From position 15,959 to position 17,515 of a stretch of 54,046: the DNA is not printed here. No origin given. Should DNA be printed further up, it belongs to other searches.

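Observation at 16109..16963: carB is fused in frame to a DapF-like domain whose first catalytic cysteine is replaced by alanine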

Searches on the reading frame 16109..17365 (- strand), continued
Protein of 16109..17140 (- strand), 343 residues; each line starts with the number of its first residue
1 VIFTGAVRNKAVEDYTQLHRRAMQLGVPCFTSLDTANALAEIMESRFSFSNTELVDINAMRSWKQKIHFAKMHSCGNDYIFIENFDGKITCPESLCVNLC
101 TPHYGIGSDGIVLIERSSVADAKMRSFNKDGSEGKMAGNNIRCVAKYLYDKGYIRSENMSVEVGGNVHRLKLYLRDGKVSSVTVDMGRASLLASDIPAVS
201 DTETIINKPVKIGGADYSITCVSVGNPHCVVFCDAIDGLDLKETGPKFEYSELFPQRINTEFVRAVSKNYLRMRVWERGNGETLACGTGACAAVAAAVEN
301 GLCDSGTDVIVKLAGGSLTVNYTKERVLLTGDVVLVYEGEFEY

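Call 31: predict_structure(alignment_id=A1)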
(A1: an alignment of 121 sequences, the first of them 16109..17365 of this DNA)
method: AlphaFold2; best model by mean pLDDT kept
length: 418 residues; sequences in the alignment: 121
mean_pLDDT: 88.6   pTM: 0.72
mean pLDDT of the five models: 88.6, 87.9, 87.4, 86.8, 86.3
residues with pLDDT >= 90: 248; 70-90: 131; 50-70: 30; < 50: 9
segments of 3 or more residues with pLDDT < 50: 1-4, 82-84
pLDDT, mean of each block of 10 residues (from residue 1): 62 89 94 91 92 73 81 86 56 78 87 88 64 74 93 92 87 78 92 97 86 92 97 96 98 97 93 88 94 96 95 92 87 94 97 87 97 98 97 97 97 92
secondary structure, 60 per line:
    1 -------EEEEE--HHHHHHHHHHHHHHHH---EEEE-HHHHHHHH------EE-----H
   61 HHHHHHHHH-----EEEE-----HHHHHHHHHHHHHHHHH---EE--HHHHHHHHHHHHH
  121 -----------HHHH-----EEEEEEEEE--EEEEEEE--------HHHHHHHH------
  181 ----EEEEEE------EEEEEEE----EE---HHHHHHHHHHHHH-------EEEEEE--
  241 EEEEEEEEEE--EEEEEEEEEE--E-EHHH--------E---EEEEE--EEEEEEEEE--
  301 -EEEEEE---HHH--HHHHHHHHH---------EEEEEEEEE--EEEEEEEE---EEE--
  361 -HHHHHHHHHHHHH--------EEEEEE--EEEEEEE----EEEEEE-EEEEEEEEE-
elements in order: E8-12 H15-30 E34-37 H39-46 H60-69 E75-78 H84-100 H108-120 H132-135 E141-149 E152-158 H167-174 E185-190 E197-203 H213-225 E233-238 E241-250 E253-262 E283-287 E290-298 E302-307 H316-324 E334-342 E345-352 E356-358 H362-374 E383-388 E391-397 E402-407 E409-417

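Call 35: fold_search(model_id=the predicted structure, library=pdb)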
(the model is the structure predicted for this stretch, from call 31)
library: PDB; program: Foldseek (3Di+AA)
matches with E <= 10: 1166; with E <= 0.001: 141
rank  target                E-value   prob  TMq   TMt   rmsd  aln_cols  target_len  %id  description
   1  9mro_A                2.0e-35  1.00  0.61  0.91   1.9       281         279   41  Crystal structures of a cyanobacterial DAP epimerase bound to either D,L-aziDAP or D,L-alpha-methyl DAP (released 2025-07-16)
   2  2otn_A                3.1e-35  1.00  0.62  0.86   2.6       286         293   38  Crystal structure of the catalytically active form of diaminopimelate epimerase from Bacillus anthracis (released 2008-03-04)
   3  8qzy_A                9.9e-35  1.00  0.59  0.88   2.7       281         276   33  Structural and biochemical characterization of diaminopimelate epimerase from Pseudomonas aeruginosa (released 2024-11-06)
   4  8qzy_B                3.8e-33  1.00  0.60  0.88   2.5       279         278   33  Structural and biochemical characterization of diaminopimelate epimerase from Pseudomonas aeruginosa (released 2024-11-06)
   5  5ha4_A                7.3e-33  1.00  0.60  0.88   2.5       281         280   32  Structure of a diaminopimelate epimerase from Acinetobacter baumannii (released 2016-01-27)
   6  5ha4_B                1.4e-32  1.00  0.61  0.88   2.4       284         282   32  Structure of a diaminopimelate epimerase from Acinetobacter baumannii (released 2016-01-27)
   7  3ejx_A                1.6e-32  1.00  0.62  0.88   2.0       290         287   38  Crystal structure of diaminopimelate epimerase from Arabidopsis thaliana in complex with LL-AziDAP (released 2009-02-17)
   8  3ejx_D                2.0e-32  1.00  0.63  0.86   3.3       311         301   35  Crystal structure of diaminopimelate epimerase from Arabidopsis thaliana in complex with LL-AziDAP (released 2009-02-17)
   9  2q9h                  2.5e-32  1.00  0.58  0.86   2.7       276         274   33  Crystal structure of the C73S mutant of diaminopimelate epimerase (released 2007-10-23)
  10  3ejx_B                3.6e-32  1.00  0.61  0.88   2.0       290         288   38  Crystal structure of diaminopimelate epimerase from Arabidopsis thaliana in complex with LL-AziDAP (released 2009-02-17)
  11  2otn_B                7.6e-32  1.00  0.54  0.76   4.1       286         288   37  Crystal structure of the catalytically active form of diaminopimelate epimerase from Bacillus anthracis (released 2008-03-04)
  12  4ijz_A                8.6e-32  1.00  0.58  0.85   2.9       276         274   33  Crystal structure of diaminopimelate epimerase from Escherichia coli (released 2013-02-20)
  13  1bwz                  1.3e-31  1.00  0.58  0.86   2.7       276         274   33  DIAMINOPIMELATE EPIMERASE FROM HEMOPHILUS INFLUENZAE (released 1998-12-16)
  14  2q9j                  2.8e-31  1.00  0.57  0.85   2.9       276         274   33  Crystal structure of the C217S mutant of diaminopimelate epimerase (released 2007-10-23)
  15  7vdy_B                1.2e-30  1.00  0.61  0.91   1.9       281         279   32  Crystal structure of O-ureidoserine racemase (released 2021-12-15)
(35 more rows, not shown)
